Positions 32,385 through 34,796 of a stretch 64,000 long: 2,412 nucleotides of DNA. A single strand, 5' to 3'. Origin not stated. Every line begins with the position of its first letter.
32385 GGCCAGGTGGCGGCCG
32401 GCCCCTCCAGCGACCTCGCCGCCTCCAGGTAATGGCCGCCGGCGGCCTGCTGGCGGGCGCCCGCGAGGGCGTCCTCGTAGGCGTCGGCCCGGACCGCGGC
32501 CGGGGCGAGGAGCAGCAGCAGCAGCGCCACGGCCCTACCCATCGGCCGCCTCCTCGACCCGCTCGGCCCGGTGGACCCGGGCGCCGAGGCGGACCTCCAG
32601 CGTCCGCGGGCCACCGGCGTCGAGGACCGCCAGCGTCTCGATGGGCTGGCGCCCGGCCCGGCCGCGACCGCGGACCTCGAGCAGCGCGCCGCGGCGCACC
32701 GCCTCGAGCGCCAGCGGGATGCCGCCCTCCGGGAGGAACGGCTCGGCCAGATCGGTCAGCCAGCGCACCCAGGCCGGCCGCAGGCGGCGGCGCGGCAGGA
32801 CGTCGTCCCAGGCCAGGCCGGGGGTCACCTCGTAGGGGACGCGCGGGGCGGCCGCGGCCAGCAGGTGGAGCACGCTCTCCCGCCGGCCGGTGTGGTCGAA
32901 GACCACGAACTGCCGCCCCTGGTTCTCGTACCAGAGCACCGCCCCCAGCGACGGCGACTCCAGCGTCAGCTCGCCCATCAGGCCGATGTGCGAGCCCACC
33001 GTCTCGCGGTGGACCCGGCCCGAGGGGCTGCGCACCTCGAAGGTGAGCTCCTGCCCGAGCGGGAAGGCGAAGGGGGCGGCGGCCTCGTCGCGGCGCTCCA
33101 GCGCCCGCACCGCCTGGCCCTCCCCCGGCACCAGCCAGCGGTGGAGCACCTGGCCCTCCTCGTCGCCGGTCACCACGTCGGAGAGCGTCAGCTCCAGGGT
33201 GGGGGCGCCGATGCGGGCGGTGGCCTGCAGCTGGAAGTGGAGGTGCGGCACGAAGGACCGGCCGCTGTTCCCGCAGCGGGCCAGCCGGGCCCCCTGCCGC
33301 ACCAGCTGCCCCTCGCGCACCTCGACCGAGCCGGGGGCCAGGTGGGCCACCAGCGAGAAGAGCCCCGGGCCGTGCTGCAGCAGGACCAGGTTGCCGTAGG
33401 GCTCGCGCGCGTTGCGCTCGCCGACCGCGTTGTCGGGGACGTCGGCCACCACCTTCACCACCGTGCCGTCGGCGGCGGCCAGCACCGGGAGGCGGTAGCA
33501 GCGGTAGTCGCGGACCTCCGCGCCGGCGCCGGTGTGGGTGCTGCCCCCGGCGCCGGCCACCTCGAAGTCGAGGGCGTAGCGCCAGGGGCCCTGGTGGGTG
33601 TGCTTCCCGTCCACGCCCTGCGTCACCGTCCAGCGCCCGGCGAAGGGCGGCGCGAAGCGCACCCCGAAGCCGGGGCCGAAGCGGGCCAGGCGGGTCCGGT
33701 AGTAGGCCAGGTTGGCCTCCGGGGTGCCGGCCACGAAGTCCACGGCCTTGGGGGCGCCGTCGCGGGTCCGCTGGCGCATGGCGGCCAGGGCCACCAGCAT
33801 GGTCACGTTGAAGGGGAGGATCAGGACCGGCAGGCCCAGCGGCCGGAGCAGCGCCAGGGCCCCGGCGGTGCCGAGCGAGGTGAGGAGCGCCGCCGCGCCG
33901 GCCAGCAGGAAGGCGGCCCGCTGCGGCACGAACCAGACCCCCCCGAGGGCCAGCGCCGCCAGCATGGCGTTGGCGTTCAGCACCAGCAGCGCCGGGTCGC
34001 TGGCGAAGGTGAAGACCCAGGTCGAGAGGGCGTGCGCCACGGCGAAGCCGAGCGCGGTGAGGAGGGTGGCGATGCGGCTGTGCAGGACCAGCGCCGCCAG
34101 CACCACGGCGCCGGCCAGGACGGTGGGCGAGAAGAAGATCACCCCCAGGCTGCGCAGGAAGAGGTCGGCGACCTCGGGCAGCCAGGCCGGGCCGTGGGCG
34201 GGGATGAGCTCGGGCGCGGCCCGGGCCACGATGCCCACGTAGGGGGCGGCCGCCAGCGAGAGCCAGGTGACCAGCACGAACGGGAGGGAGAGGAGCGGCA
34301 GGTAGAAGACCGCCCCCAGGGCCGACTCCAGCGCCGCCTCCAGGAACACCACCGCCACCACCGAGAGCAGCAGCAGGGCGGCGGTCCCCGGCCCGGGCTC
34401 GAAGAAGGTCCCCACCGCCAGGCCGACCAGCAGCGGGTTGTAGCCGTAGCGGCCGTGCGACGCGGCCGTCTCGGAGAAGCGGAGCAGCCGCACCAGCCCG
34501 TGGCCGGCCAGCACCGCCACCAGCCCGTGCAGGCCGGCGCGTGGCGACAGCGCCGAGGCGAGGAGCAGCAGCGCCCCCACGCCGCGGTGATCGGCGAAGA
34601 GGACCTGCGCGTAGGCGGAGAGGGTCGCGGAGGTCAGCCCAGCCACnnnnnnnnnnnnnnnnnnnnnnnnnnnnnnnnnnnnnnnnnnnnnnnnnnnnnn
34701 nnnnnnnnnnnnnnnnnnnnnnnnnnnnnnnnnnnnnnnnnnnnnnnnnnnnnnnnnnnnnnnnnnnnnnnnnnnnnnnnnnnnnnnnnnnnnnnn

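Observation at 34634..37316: PqqD-like protein translationally coupled to an ATP-grasp ligase and an Orn/DAP/Arg-type PLP decarboxylase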

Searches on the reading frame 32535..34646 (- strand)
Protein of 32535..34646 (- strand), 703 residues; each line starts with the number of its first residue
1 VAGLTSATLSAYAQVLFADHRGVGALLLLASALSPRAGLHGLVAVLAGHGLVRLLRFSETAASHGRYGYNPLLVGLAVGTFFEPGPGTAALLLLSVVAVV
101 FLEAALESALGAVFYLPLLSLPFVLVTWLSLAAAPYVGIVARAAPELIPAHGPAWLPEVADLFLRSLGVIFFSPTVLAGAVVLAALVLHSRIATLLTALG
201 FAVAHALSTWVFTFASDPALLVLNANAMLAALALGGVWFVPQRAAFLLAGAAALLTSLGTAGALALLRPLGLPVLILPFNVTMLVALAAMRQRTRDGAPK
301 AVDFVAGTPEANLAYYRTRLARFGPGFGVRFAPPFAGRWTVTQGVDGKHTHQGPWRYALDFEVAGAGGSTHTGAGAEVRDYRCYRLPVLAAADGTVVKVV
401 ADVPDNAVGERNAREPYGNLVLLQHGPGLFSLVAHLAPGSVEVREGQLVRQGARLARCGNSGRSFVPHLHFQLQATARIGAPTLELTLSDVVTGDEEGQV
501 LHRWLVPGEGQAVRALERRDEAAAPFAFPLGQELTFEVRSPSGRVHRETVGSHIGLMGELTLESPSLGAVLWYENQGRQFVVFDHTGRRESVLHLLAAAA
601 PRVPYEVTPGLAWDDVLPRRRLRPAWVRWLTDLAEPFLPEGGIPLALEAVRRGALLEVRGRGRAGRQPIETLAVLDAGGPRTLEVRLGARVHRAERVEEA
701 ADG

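Call 7: search_protein_families(library=pfam, proteins=[window:32535-34646:-], max_evalue=0.01)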
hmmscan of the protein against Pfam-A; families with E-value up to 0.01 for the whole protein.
window:32535-34646:- (703 aa): 2 families
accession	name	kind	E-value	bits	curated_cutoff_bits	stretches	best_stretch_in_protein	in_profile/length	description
PF03253.19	UT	-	4.3e-44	151.3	25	1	7-289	3-290/292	Urea transporter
PF01551.29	Peptidase_M23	-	3.4e-16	59.6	28.7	1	387-475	15-89/96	Peptidase family M23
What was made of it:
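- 32535..34646 (-): Fusion protein (703 aa): UT-fold channel (about residues 7-289), basic linker, M23 metallopeptidase (about 340-480) and a beta-rich C-terminal domain (about 500-700). PF03253 E = 4e-44 and PF01551 E = 3e-16 (call 7).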

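Call 8: search_protein_families(library=ncbifam, proteins=[window:32535-34646:-], max_evalue=0.01)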
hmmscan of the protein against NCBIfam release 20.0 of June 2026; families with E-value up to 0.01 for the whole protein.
window:32535-34646:- (703 aa): 12 families
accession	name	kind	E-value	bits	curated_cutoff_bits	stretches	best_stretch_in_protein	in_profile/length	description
TIGR03441.1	urea_trans_yut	equivalog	3.5e-27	95.4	274.6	1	7-286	6-290/292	urea transporter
NF052530.1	Heli_ShapePgp3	exception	1.3e-09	37.6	300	1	417-475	197-253/270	peptidoglycan metallopeptidase Pgp3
NF050804.1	CellDivDipMCaul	equivalog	7.4e-09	34.9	900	1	374-474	529-614/634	cell division endopeptidase DipM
NF008652.0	PRK11649.1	equivalog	2.6e-08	33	341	1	387-500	325-425/439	murein DD-endopeptidase MepM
NF052529.1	PG_M23_Pgp6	exception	1.6e-07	30.4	600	1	417-473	365-419/452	peptidoglycan metallopeptidase Pgp6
NF052336.1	PdgHdaseHSB100310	equivalog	1.8e-07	30.8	500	1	410-475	80-143/316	peptidoglycan hydrolase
NF040883.1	amid_act_ActS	equivalog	3.5e-07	29.7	375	1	387-477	148-224/242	amidase activator ActS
NF053825.1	PdgNdpepShyA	equivalog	2.4e-06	26.5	700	1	414-478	322-385/425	peptidoglycan DD-endopeptidase ShyA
NF008123.1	PRK10871.1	equivalog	4.2e-05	23.1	311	1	400-474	279-350/365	murein hydrolase activator NlpD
NF041208.1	celldiv_DipM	equivalog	4.8e-05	22.8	740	1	415-476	348-407/419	cell division endopeptidase DipM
NF008644.1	PRK11637.1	equivalog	6.6e-05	22.1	270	1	385-478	287-375/385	murein hydrolase activator EnvC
NF053824.1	PdgNdpepShyC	equivalog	0.00058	18.9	700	1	417-497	326-405/429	peptidoglycan DD-endopeptidase ShyC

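Call 39: find_homologous_proteins(query=window:32535-34646:-, max_evalue=1e-10)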
Query window:32535-34646:- (703 aa): 486 proteins with E <= 1e-10 among 8000 candidates; the best 120 are listed.
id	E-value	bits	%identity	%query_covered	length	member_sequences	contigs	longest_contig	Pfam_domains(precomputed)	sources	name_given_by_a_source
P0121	0.0e+0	1515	99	100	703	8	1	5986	PF01551.30,PF03253.20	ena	-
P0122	0.0e+0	1480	97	100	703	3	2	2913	PF01551.30,PF03253.20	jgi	jgi:urea transporter/murein DD-endopeptidase MepM/ murein hydrolase activator NlpD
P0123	0.0e+0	1430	94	100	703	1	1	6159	PF01551.30,PF03253.20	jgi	-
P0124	0.0e+0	1400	91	100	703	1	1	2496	PF01551.30,PF03253.20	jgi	jgi:murein DD-endopeptidase MepM/ murein hydrolase activator NlpD/urea transporter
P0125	0.0e+0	1373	89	100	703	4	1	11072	PF01551.30,PF03253.20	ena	-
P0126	0.0e+0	1363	90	100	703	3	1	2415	PF01551.30,PF03253.20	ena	-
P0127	0.0e+0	1325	87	100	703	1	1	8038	PF01551.30,PF03253.20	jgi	jgi:murein DD-endopeptidase MepM/ murein hydrolase activator NlpD/urea transporter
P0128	0.0e+0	1325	85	100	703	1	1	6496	PF01551.30,PF03253.20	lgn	-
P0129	0.0e+0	1312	86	99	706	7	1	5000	PF01551.30,PF03253.20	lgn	-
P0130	0.0e+0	1160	78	99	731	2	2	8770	PF01551.30,PF03253.20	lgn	-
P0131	0.0e+0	1151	76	99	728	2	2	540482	PF01551.30,PF03253.20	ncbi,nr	ncbi:MAG: urea transporter [Anaeromyxobacter sp.]|nr:urea transporter [Anaeromyxobacter sp.] MBL0278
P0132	0.0e+0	1141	85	87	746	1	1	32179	PF01551.30,PF03253.20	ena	-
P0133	0.0e+0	1102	75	97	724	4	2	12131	PF01551.30,PF03253.20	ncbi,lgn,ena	-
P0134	0.0e+0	1089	73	98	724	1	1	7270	PF01551.30,PF03253.20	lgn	-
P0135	0.0e+0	1068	73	99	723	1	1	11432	PF01551.30,PF03253.20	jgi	jgi:murein DD-endopeptidase MepM/ murein hydrolase activator NlpD/urea transporter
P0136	0.0e+0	1055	72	98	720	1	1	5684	PF01551.30,PF03253.20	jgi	jgi:urea transporter/murein DD-endopeptidase MepM/ murein hydrolase activator NlpD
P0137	0.0e+0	1054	72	99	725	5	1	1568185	PF01551.30,PF03253.20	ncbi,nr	ncbi:MAG: urea transporter [Anaeromyxobacter sp.]|nr:urea transporter [Anaeromyxobacter sp.]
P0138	0.0e+0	1051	71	99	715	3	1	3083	PF01551.30,PF03253.20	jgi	jgi:murein DD-endopeptidase MepM/ murein hydrolase activator NlpD/urea transporter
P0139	0.0e+0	1048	70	99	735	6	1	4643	PF01551.30,PF03253.20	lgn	-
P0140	0.0e+0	1045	72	99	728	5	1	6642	PF01551.30,PF03253.20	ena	-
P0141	0.0e+0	1043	72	96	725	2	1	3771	PF01551.30,PF03253.20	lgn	-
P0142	0.0e+0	1037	72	99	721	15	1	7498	PF01551.30,PF03253.20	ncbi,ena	-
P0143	0.0e+0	1035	71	98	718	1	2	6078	PF01551.30,PF03253.20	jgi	jgi:urea transporter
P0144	1.1e-296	1004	71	99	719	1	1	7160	PF01551.30,PF03253.20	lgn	-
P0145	2.4e-284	963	68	99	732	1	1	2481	PF01551.30,PF03253.20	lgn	-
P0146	1.4e-276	937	66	99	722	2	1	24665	PF01551.30,PF03253.20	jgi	jgi:murein DD-endopeptidase MepM/ murein hydrolase activator NlpD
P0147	1.8e-274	931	65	99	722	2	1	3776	PF01551.30,PF03253.20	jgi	-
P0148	6.4e-273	925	72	82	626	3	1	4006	PF01551.30,PF03253.20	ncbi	-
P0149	1.2e-270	918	74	83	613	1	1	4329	PF01551.30,PF03253.20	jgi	jgi:urea transporter/murein DD-endopeptidase MepM/ murein hydrolase activator NlpD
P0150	5.8e-265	899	64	99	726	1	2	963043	PF01551.30,PF03253.20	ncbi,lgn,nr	ncbi:MAG: urea transporter [Deltaproteobacteria bacterium]|nr:urea transporter [Deltaproteobacteria 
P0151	4.8e-255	866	69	82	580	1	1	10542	PF01551.30,PF03253.20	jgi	jgi:murein DD-endopeptidase MepM/ murein hydrolase activator NlpD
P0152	1.4e-227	776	55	99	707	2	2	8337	PF01551.30,PF03253.20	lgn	-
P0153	1.6e-227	775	54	99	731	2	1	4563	PF01551.30,PF03253.20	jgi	-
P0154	2.9e-227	775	55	99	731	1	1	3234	PF01551.30,PF03253.20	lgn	-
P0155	8.8e-225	766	55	99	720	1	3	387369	PF01551.30,PF03253.20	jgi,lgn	jgi:urea transporter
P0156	1.1e-219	749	53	99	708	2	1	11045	PF01551.30,PF03253.20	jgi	-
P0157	2.5e-219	748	55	98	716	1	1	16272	PF01551.30,PF03253.20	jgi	jgi:urea transporter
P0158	1.2e-218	746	53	99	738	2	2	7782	PF01551.30,PF03253.20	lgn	-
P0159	1.3e-217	743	52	98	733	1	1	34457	PF01551.30,PF03253.20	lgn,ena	-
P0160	9.6e-217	740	54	99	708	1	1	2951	PF01551.30,PF03253.20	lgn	-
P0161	4.6e-207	708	56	99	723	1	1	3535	PF01551.30,PF03253.20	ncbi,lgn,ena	-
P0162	1.7e-206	706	64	75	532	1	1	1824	PF01551.30,PF03253.20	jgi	jgi:murein DD-endopeptidase MepM/ murein hydrolase activator NlpD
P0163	1.0e-204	700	54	99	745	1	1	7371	PF01551.30,PF03253.20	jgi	jgi:urea transporter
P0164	2.5e-204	699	55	99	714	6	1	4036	PF01551.30,PF03253.20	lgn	-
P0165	4.5e-204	698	53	98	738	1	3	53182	PF01551.30,PF03253.20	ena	-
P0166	3.5e-203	695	55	99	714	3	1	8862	PF01551.30,PF03253.20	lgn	-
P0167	8.1e-203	694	54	98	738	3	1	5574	PF01551.30,PF03253.20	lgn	-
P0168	1.1e-201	690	54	99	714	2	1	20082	PF01551.30,PF03253.20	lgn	-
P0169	2.6e-199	682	50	98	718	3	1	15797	PF01551.30,PF03253.20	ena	-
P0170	6.0e-198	678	54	99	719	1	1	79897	PF01551.30,PF03253.20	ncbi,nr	ncbi:MAG: urea transporter [Myxococcaceae bacterium]|nr:urea transporter [Myxococcaceae bacterium]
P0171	2.5e-197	676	54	99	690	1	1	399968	PF01551.30,PF03253.20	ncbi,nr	ncbi:MAG: urea transporter [Archangium sp.]|nr:urea transporter [Archangium sp.]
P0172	4.7e-196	671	48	100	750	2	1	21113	PF01551.30,PF03253.20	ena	-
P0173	4.2e-195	668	50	99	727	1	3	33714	PF01551.30,PF03253.20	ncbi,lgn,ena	-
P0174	4.2e-194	665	53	99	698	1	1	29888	PF01551.30,PF03253.20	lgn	-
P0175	1.1e-191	657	52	99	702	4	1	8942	PF01551.30,PF03253.20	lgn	-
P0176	8.8e-190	651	52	99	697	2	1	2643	PF01551.30,PF03253.20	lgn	-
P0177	5.0e-189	648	84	55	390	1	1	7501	PF03253.20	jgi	jgi:urea transporter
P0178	6.2e-189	648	51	99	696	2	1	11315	PF01551.30,PF03253.20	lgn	-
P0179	7.3e-189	648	52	99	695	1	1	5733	PF01551.30,PF03253.20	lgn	-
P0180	1.1e-187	644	50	99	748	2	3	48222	PF01551.30,PF03253.20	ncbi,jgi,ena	-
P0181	2.9e-187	642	51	99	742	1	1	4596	PF01551.30,PF03253.20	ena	-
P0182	8.4e-187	641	50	100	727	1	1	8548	PF01551.30,PF03253.20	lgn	-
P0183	2.3e-185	636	49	96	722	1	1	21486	PF01551.30,PF03253.20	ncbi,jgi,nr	ncbi:MAG: urea transporter [Deltaproteobacteria bacterium]|nr:urea transporter [Deltaproteobacteria 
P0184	3.4e-184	632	49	100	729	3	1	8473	PF01551.30,PF03253.20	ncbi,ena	-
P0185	3.4e-183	629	52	92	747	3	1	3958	PF01551.30,PF03253.20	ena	-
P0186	1.2e-182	627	50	99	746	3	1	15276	PF01551.30,PF03253.20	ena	-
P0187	1.6e-180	620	50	99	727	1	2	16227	PF01551.30,PF03253.20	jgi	jgi:urea transporter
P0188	2.6e-180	619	49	99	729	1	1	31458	PF01551.30,PF03253.20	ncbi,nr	ncbi:MAG: urea transporter [Myxococcales bacterium]|nr:urea transporter [Myxococcales bacterium]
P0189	2.8e-180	619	48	100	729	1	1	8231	PF01551.30,PF03253.20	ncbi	-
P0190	7.1e-180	618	49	100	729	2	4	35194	PF01551.30,PF03253.20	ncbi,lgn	-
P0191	2.3e-179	616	49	98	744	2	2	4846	PF01551.30,PF03253.20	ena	-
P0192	3.8e-179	616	47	99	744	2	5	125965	PF01551.30,PF03253.20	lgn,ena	-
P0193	1.0e-177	611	50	95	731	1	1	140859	PF01551.30,PF03253.20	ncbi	ncbi:MAG: urea transporter [Myxococcota bacterium]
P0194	4.8e-177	609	47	99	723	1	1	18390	PF01551.30,PF03253.20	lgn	-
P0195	7.4e-177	608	49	98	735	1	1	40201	PF01551.30,PF03253.20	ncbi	-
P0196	4.1e-176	605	49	99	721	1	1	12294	PF01551.30,PF03253.20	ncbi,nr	ncbi:MAG: urea transporter [Myxococcales bacterium]|nr:urea transporter [Myxococcales bacterium]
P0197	8.8e-176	604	48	99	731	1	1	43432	PF01551.30,PF03253.20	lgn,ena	-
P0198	1.1e-175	604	50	98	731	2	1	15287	PF01551.30,PF03253.20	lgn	-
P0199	5.6e-175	602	47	99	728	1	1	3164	PF01551.30,PF03253.20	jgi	jgi:urea transporter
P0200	1.6e-174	600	46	98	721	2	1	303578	PF01551.30,PF03253.20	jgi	-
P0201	3.4e-174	599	46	99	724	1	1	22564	PF01551.30,PF03253.20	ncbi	-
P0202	3.9e-174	599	48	99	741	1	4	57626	PF01551.30,PF03253.20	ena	-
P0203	4.5e-174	599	48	98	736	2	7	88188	PF01551.30,PF03253.20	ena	-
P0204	5.7e-174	598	48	94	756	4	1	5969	PF01551.30,PF03253.20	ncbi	-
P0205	6.0e-174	598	46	99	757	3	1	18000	PF01551.30,PF03253.20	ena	-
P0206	9.1e-174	598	46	98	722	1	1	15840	PF01551.30,PF03253.20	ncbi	-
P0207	1.7e-173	597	46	98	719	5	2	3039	PF01551.30,PF03253.20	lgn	-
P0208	1.7e-173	597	46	100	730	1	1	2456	PF01551.30,PF03253.20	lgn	-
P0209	1.8e-173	597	46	99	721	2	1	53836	PF01551.30,PF03253.20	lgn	-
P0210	1.9e-173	597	47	99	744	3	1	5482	PF01551.30,PF03253.20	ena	-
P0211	1.7e-172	593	48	98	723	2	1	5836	PF01551.30,PF03253.20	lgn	-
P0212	3.5e-172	592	55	77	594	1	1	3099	PF01551.30,PF03253.20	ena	-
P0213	4.3e-172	592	44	99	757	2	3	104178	PF01551.30,PF03253.20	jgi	-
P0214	4.9e-172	592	44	99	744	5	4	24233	PF01551.30,PF03253.20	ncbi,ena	-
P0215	9.7e-172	591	45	99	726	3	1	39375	PF01551.30,PF03253.20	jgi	jgi:urea transporter/murein DD-endopeptidase MepM/ murein hydrolase activator NlpD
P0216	1.2e-171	591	47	100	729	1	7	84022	PF01551.30,PF03253.20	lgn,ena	-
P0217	1.7e-171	590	46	95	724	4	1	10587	PF01551.30,PF03253.20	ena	-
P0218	3.0e-171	589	47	98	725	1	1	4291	PF01551.30,PF03253.20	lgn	-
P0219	3.2e-171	589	43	97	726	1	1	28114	PF01551.30,PF03253.20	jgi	jgi:urea transporter/murein DD-endopeptidase MepM/ murein hydrolase activator NlpD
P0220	3.2e-171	589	50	97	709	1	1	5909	PF01551.30,PF03253.20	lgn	-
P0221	4.7e-171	589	48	96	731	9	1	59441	PF01551.30,PF03253.20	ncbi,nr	ncbi:MAG: hypothetical protein CMN31_09365 [Sandaracinus sp.]|nr:hypothetical protein [Sandaracinus 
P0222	1.6e-170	587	48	99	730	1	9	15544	PF01551.30,PF03253.20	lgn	-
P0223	1.9e-170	587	45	99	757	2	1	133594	PF01551.30,PF03253.20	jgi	jgi:urea transporter/murein DD-endopeptidase MepM/ murein hydrolase activator NlpD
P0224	1.2e-169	584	46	98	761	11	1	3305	PF01551.30,PF03253.20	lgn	-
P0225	1.1e-168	581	48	95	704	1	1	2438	PF01551.30,PF03253.20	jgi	jgi:murein DD-endopeptidase MepM/ murein hydrolase activator NlpD/urea transporter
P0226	1.4e-168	581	47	99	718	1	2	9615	PF01551.30,PF03253.20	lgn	-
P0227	2.0e-168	580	48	96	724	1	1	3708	PF01551.30,PF03253.20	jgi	-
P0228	1.4e-167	577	47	98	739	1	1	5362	PF01551.30,PF03253.20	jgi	jgi:urea transporter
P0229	5.1e-167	575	46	99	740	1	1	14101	PF01551.30,PF03253.20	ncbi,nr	ncbi:MAG: urea transporter [Myxococcales bacterium]|nr:urea transporter [Myxococcales bacterium]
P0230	6.5e-167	575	46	99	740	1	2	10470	PF01551.30,PF03253.20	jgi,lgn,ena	-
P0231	1.6e-166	574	45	100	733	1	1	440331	PF01551.30,PF03253.20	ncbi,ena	-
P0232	1.9e-166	574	45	99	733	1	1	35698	PF01551.30,PF03253.20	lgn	-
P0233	4.5e-166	572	47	99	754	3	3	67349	PF01551.30,PF03253.20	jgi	-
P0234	7.2e-166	572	46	99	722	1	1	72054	PF01551.30,PF03253.20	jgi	jgi:urea transporter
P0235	9.6e-166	571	46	99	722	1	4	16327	PF01551.30,PF03253.20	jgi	-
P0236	1.1e-165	571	45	90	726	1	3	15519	PF01551.30,PF03253.20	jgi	-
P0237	1.2e-165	571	45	99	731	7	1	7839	PF01551.30,PF03253.20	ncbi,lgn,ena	-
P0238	1.4e-165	571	45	99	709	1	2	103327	PF01551.30,PF03253.20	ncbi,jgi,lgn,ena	-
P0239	1.8e-165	570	47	95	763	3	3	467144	PF01551.30,PF03253.20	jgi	jgi:urea transporter/murein DD-endopeptidase MepM/ murein hydrolase activator NlpD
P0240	1.9e-165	570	49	90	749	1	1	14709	PF01551.30,PF03253.20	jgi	jgi:murein DD-endopeptidase MepM/ murein hydrolase activator NlpD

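Call 51: predict_structure(alignment_id=A2)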
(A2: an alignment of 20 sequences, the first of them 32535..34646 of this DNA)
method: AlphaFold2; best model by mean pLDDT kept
length: 703 residues; sequences in the alignment: 20
mean_pLDDT: 84.2   pTM: 0.73
mean pLDDT of the five models: 84.2, 83.5, 83.3, 78.1, 76.2
residues with pLDDT >= 90: 267; 70-90: 361; 50-70: 52; < 50: 23
segments of 3 or more residues with pLDDT < 50: 146-148, 293-306, 700-703
pLDDT, mean of each block of 10 residues (from residue 1): 66 79 85 86 90 75 71 90 88 92 80 68 89 77 58 80 90 87 87 91 91 71 92 83 86 93 84 84 80 43 54 71 70 93 84 87 88 91 96 96 93 91 90 96 96 95 91 89 87 83 88 89 88 92 92 81 91 88 85 93 83 82 73 71 85 90 90 93 93 84 41
secondary structure, 60 per line:
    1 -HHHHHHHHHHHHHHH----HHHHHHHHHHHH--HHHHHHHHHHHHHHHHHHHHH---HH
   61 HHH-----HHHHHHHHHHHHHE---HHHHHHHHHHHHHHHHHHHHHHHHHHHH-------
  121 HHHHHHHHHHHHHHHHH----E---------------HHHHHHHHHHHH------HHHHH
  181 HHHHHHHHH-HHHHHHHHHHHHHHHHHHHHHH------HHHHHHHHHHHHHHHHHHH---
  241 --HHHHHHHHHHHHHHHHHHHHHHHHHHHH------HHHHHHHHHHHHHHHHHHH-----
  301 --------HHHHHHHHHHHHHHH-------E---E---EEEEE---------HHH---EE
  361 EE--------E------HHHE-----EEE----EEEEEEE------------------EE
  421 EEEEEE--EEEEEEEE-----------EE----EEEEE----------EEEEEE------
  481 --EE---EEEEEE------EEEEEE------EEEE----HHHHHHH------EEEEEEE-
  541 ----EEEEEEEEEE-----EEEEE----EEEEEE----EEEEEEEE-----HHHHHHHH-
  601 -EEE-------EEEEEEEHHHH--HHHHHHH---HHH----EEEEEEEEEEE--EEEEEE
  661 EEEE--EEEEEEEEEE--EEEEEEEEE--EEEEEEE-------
elements in order (helices of 4 or more, strands of 3 or more residues): H2-16 H21-32 H35-55 H59-63 H69-81 H86-113 H121-137 H158-169 H176-189 H191-212 H219-237 H243-270 H277-295 H309-323 E339-343 E359-362 E387-389 E394-400 E419-426 E429-436 E454-458 E469-474 E488-493 E500-505 E512-515 H520-526 E533-539 E545-554 E560-564 E569-574 E579-586 H592-599 E602-604 E612-618 H619-622 H625-631 E642-652 E655-664 E667-676 E679-687 E690-696

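Call 53: fold_search(model_id=the predicted structure, library=pdb)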
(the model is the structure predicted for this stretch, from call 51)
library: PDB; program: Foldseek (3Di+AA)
matches with E <= 10: 753; with E <= 0.001: 73
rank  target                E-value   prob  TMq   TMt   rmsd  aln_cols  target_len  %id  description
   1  3k3f                  4.5e-15  1.00  0.41  0.83   5.0       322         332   24  Crystal Structure of the Urea Transporter from Desulfovibrio Vulgaris (released 2009-11-17)
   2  3k3g                  1.4e-14  1.00  0.40  0.83   4.4       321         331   24  Crystal Structure of the Urea Transporter from Desulfovibrio Vulgaris Bound to 1,3-dimethylurea (released 2009-11-17)
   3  3m6e                  4.3e-14  1.00  0.40  0.82   5.2       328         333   24  F80A mutant of the Urea Transporter from Desulfovibrio Vulgaris (released 2010-08-04)
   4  8xd7_A                1.0e-13  1.00  0.37  0.76   5.7       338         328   27  Cryo-EM structure of inhibitor 25a bound human urea transporter A2. (released 2024-12-04)
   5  3me1_A                3.1e-13  1.00  0.40  0.84   5.0       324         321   25  Crystal Structure of the Desulfovibro vulgaris Urea Transporter in the P3(1) Space Group at 3.86 (released 2011-01-19)
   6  3me1_B                3.8e-13  1.00  0.40  0.83   5.0       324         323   24  Crystal Structure of the Desulfovibro vulgaris Urea Transporter in the P3(1) Space Group at 3.86 (released 2011-01-19)
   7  8xdg_A                4.4e-13  1.00  0.38  0.75   5.4       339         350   21  Cryo-EM structure of zebrafish urea transporter. (released 2024-12-04)
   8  8xdf_A                4.6e-13  1.00  0.39  0.75   4.5       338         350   22  Cryo-EM structure of human urea transporter B. (released 2024-12-04)
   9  8blo_A                4.8e-13  1.00  0.38  0.74   5.1       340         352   21  Human Urea Transporter UT-A (N-Terminal Domain Model) (released 2023-10-04)
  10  8xde_A                6.1e-13  1.00  0.38  0.75   5.0       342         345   20  Cryo-EM structure of human urea transporter A3. (released 2024-12-04)
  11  8blp_A                7.1e-13  1.00  0.38  0.73   5.0       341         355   22  Human Urea Transporter UT-B/UT1 in Complex with Inhibitor UTBinh-14 (released 2023-10-04)
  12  8xdh_A                1.5e-12  1.00  0.38  0.73   5.5       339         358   21  Cryo-EM structure of zebrafish urea transporter. (released 2024-12-04)
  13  3me1_C                1.5e-12  1.00  0.39  0.85   5.5       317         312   25  Crystal Structure of the Desulfovibro vulgaris Urea Transporter in the P3(1) Space Group at 3.86 (released 2011-01-19)
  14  4ezc_A                1.9e-12  1.00  0.39  0.75   4.8       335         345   21  Crystal Structure of the UT-B Urea Transporter from Bos Taurus (released 2012-06-27)
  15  8xd9_A                1.9e-12  1.00  0.39  0.80   5.2       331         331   24  Cryo-EM structure of human urea transporter A2. (released 2024-12-04)
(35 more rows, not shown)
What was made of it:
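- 32535..34646 (-): The UT part matches dvUT 3k3f with target TM-score 0.83, and the M23 part matches LytM domains (calls 51, 53).
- On Urea transporter (UT/SLC14): Target TM-score 0.83 to dvUT (call 53).
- Closest known: Bacterial urea channel dvUT. Same: The fold is the same: target TM-score 0.83 to 3k3f, and PF03253 with E = 4e-44 (calls 7, 53).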

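Call 66: search_protein_families(library=padloc, proteins=[window:32535-34646:-], max_evalue=0.001)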
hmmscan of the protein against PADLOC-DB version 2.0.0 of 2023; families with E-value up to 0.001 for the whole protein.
window:32535-34646:- (703 aa): 0 families
